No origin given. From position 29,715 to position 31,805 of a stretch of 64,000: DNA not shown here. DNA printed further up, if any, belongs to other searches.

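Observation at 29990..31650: Sharp GC-rich mosaic segment inside a fiber-like gene with two duplicated domains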

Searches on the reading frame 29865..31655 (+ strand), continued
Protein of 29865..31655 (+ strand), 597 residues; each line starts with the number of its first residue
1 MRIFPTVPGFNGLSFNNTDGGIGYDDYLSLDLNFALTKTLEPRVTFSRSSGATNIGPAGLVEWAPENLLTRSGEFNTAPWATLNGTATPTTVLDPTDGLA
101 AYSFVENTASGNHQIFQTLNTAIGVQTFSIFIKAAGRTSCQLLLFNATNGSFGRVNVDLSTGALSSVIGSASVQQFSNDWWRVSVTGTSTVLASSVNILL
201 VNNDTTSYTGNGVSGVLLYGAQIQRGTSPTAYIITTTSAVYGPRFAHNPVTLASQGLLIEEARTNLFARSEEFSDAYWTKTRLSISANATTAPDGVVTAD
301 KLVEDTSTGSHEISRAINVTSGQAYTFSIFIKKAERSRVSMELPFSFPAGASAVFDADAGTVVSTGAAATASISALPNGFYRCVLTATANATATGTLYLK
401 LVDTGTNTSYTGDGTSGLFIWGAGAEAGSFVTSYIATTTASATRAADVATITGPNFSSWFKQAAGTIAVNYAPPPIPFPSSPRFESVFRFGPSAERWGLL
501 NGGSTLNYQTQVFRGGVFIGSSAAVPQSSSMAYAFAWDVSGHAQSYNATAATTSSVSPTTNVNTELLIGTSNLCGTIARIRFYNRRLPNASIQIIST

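Call 50: predict_structure(alignment_id=A1)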
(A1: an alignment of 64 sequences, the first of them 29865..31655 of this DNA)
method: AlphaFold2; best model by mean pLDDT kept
length: 597 residues; sequences in the alignment: 64
mean_pLDDT: 82.5   pTM: 0.50
mean pLDDT of the five models: 82.5, 82.3, 81.4, 80.4, 80.1
residues with pLDDT >= 90: 317; 70-90: 150; 50-70: 49; < 50: 81
segments of 3 or more residues with pLDDT < 50: 1-10, 12-28, 38-40, 43-52, 240-260, 442-457
pLDDT, mean of each block of 10 residues (from residue 1): 38 43 43 53 44 51 71 90 97 86 97 95 89 97 89 95 96 93 95 90 94 97 88 72 44 45 82 92 97 90 98 96 96 98 91 97 97 93 97 95 96 98 93 78 43 48 88 74 77 84 82 89 89 94 95 86 73 75 90 90
secondary structure, 60 per line:
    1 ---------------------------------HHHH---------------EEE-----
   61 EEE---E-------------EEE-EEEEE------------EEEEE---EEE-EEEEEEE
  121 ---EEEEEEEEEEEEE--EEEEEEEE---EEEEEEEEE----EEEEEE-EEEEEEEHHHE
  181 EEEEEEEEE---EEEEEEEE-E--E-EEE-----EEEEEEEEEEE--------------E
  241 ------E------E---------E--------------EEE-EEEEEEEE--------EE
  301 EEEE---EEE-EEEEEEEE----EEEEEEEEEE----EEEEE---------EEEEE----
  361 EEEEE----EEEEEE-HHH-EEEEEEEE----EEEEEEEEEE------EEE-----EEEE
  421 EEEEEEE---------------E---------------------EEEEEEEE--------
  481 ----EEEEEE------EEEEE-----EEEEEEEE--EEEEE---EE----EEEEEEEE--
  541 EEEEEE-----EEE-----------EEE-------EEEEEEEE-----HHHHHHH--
elements in order: H34-37 E53-55 E61-63 E81-83 E85-89 E102-106 E110-112 E114-120 E124-136 E139-146 E150-158 E163-168 E170-176 E180-189 E193-200 E207-209 E215-225 E279-281 E283-290 E299-304 E308-310 E312-319 E324-333 E338-342 E352-356 E361-365 E370-375 E381-388 E393-402 E409-411 E417-427 E465-472 E485-490 E497-501 E507-514 E517-521 E531-538 E541-546 E552-554 E566-568 E576-583 H589-595

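Call 54: fold_search(model_id=the predicted structure, library=pdb)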
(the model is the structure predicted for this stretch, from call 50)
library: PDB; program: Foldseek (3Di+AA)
matches with E <= 10: 1510; with E <= 0.001: 46
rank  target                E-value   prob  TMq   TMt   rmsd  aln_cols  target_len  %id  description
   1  9b45_1                1.5e-10  1.00  0.29  0.34  15.9       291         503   21  Pseudomonas phage Pa193 baseplate complex and tail fiber (released 2024-10-16)
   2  8env_K                8.0e-09  1.00  0.29  0.34  16.3       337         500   20  In situ cryo-EM structure of Pseudomonas phage E217 tail baseplate in C6 map (released 2023-07-26)
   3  8w7n                  1.3e-06  1.00  0.18  0.11  20.2       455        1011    8  Crystal structure of the in-cell Cry1Aa purified from Bacillus thuringiensis (released 2024-03-06)
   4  9h99                  1.5e-06  1.00  0.19  0.11  20.4       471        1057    8  Native structure of the full-length pesticidal protein Cry1Ca18 at pH7, from crystals formed in vivo (released 2025-11-12)
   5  9qxq                  2.5e-06  1.00  0.19  0.11  20.2       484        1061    8  native structure of full-length pesticidal protein Cry1Ca18 at pH9, from crystals formed in vivo (released 2026-02-11)
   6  4w8j                  2.7e-06  1.00  0.19  0.12  20.1       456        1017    9  Structure of the full-length insecticidal protein Cry1Ac reveals intriguing details of toxin packaging into in vivo form (released 2014-09-17)
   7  6qev_B                1.7e-05  1.00  0.19  0.10  21.6       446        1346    8  EngBF DARPin Fusion 4b B6 (released 2019-11-06)
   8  8zj4_A                2.5e-05  0.99  0.18  0.18  24.6       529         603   10  trypsinogen-EP-N619A (released 2025-05-21)
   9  8ziy_A                3.2e-05  0.99  0.18  0.18  25.7       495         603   11  trypsinogen-EP-E574A (released 2025-05-21)
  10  5xau_D                3.3e-05  0.87  0.14  0.14  25.2       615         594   10  Crystal structure of integrin binding fragment of laminin-511 (released 2017-09-20)
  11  8a1a_A                4.3e-05  1.00  0.20  0.10  22.1       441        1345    9  Structure of a leucinostatin derivative determined by host lattice display : L1F11V1 construct (released 2022-12-07)
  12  6sh9_B                4.3e-05  1.00  0.20  0.10  21.9       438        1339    9  EngBF DARPin Fusion 4b D12 (released 2019-11-06)
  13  9efi_A                6.8e-05  1.00  0.15  0.12  15.5       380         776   10  VIP3Cb1 Protoxin Structure (released 2025-06-18)
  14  8a19_A                7.1e-05  1.00  0.20  0.10  21.9       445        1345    9  Structure of a leucinostatin derivative determined by host lattice display : L1E4V1 construct (released 2022-12-07)
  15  6v1v_B                8.3e-05  0.99  0.15  0.12  17.0       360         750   11  VIP3B (VIP3B_2160) adapted for crystallization (released 2019-12-18)
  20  6qep                  1.5e-04  1.00  0.20  0.10  21.7       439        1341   10  EngBF DARPin Fusion 4b H14 (released 2019-11-06)
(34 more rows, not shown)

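Call 60: search_protein_families(library=phrogs, proteins=[L088:1290-1592:+, L089:2326-2634:+, L001:11797-12081:+, L001:9528-9992:+, L001:9021-9515:+, L001:8549-8992:+, L001:5592-8543:+], max_evalue=0.01)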
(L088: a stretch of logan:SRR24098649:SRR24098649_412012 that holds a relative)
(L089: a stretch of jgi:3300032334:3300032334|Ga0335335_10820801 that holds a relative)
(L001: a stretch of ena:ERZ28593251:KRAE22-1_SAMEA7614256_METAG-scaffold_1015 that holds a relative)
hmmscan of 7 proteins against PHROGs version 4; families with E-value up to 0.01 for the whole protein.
L088:1290-1592:+ (101 aa): 2 families
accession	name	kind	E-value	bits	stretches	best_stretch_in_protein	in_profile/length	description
phrog_18574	-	unknown function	6.7e-09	37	1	2-101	2-99/99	-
phrog_1361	-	unknown function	2e-05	25.6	1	42-101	35-92/92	-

L089:2326-2634:+ (103 aa): 1 family
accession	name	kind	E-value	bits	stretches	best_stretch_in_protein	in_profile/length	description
phrog_18574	-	unknown function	5e-10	40.6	1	1-102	1-98/99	-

L001:11797-12081:+ (95 aa): 2 families
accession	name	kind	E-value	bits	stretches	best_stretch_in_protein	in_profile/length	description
phrog_1361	-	unknown function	2.1e-07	32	1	1-92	1-89/92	-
phrog_18574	-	unknown function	0.00015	23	1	1-90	1-94/99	-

L001:9528-9992:+ (155 aa): 0 families

L001:9021-9515:+ (165 aa): 0 families

L001:8549-8992:+ (148 aa): 2 families
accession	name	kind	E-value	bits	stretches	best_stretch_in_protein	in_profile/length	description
phrog_6034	-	unknown function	3.8e-12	47.2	1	59-146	70-164/164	-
phrog_14311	-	unknown function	5.6e-05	24.2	1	79-146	72-140/140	-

L001:5592-8543:+ (984 aa): 3 families
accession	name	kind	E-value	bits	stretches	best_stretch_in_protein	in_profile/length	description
phrog_697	-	head and packaging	3.8e-15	55.3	2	164-292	1238-1360/2079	structural protein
phrog_13853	-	unknown function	6.5e-09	36.9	1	2-64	4-71/151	-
phrog_24501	-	unknown function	0.00068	21.1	0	23-57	73-107/117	-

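Call 61: get_annotated_region(hit=H3, flank=4000)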
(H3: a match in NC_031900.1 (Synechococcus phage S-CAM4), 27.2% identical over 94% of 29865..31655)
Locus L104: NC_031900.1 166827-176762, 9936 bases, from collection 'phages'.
description: Synechococcus phage S-CAM4 isolate 0809SB33, complete genome.
organism: Synechococcus phage S-CAM4 (NCBI taxid 1883367)
taxonomy: Viruses; Duplodnaviria; Heunggongvirae; Uroviricota; Caudoviricetes; Kyanoviridae; Potamoivirus; Potamoivirus cam4
host: Synechococcus sp.; source: -; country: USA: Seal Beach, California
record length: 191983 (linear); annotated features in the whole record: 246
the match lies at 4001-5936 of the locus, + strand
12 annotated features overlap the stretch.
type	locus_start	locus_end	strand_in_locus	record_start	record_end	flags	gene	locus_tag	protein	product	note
CDS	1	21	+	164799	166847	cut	-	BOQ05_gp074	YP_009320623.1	hypothetical protein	-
CDS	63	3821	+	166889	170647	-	-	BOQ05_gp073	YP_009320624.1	virion structural protein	-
CDS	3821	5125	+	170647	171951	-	-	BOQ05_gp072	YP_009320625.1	tail protein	-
CDS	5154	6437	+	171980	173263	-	-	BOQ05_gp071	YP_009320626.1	tail protein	-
CDS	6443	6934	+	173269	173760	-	-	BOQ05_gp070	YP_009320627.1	hypothetical protein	-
CDS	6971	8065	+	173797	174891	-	-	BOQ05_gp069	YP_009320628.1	hypothetical protein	-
CDS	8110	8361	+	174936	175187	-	-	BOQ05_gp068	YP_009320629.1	hypothetical protein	-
CDS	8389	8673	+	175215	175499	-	-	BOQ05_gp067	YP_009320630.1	hypothetical protein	-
CDS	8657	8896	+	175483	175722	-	-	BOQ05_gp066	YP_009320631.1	plasmid stability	-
CDS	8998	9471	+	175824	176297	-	-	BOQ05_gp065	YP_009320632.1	hypothetical protein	-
CDS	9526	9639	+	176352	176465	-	-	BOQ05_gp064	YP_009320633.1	hypothetical protein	-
CDS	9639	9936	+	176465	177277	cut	-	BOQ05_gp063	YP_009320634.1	hypothetical protein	-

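Call 62: get_annotated_region(hit=H14, flank=4000)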
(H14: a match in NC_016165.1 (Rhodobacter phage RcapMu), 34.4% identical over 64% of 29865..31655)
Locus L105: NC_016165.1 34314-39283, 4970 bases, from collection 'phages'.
description: Rhodobacter phage RcapMu, complete genome.
organism: Rhodobacter phage RcapMu (NCBI taxid 1105286)
taxonomy: Viruses; Duplodnaviria; Heunggongvirae; Uroviricota; Caudoviricetes
host: Rhodobacter capsulatus SB1003; source: -; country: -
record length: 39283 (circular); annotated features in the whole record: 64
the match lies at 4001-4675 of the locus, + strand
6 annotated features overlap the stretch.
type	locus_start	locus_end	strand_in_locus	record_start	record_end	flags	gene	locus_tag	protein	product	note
CDS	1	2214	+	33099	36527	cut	-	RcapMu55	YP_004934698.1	central tail fiber J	tail-related protein; COG4733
CDS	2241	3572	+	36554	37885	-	-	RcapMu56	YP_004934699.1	tail protein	DUF303-containing protein; maturation/adhesion protein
CDS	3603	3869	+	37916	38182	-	-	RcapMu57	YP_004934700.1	tail fiber protein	-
CDS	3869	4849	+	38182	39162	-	-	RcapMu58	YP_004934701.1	tail protein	tail-related structural protein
repeat_region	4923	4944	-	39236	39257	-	-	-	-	-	attR2; one of three imperfect repeats potentially associated with transposase recognition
repeat_region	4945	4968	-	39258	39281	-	-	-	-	-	attR1; one of three imperfect repeats potentially associated with transposase recognition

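Call 81: search_solved_structures(query=A4, max_evalue=1)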
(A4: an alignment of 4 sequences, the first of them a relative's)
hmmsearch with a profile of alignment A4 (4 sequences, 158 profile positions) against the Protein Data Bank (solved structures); distinct sequences matched with E-value up to 1: 0.

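Call 82: list_cluster_members(proteins=[P0001])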
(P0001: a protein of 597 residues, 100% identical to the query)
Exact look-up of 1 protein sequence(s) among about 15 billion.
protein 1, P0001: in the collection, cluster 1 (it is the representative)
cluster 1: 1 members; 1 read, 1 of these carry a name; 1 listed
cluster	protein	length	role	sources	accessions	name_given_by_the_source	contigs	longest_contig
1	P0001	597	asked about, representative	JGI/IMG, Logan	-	hypothetical protein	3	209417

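Call 86: search_protein_families(library=ncbifam, proteins=[window:29865-31655:+], max_evalue=0.01)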
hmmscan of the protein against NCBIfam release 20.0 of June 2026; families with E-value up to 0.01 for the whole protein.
window:29865-31655:+ (597 aa): 1 family
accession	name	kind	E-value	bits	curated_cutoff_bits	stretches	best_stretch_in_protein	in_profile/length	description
NF048003.1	GTA_spike_fiber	domain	1.2e-81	273.6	36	2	258-446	1-182/182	phage head spike fiber domain-containing protein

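Call 95: find_related_loci(query=window:29865-31655:+, collection=genome_contigs, flank=5000)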
Query window:29865-31655:+ (597 aa) in genome_contigs; peptide patterns used: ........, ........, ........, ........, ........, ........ (x = any residue, [..] = any of these).
316 stretches matched a pattern; 1 encode a relative of the query (tblastn E <= 1e-3); 1 distinct loci.
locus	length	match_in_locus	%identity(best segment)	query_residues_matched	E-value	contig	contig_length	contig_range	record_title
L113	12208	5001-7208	30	29-470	3e-36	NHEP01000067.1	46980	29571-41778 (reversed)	MAG: bacterium TMED88 isolate TMED88 MHASMcontig_371106, whole genome shotgun sequence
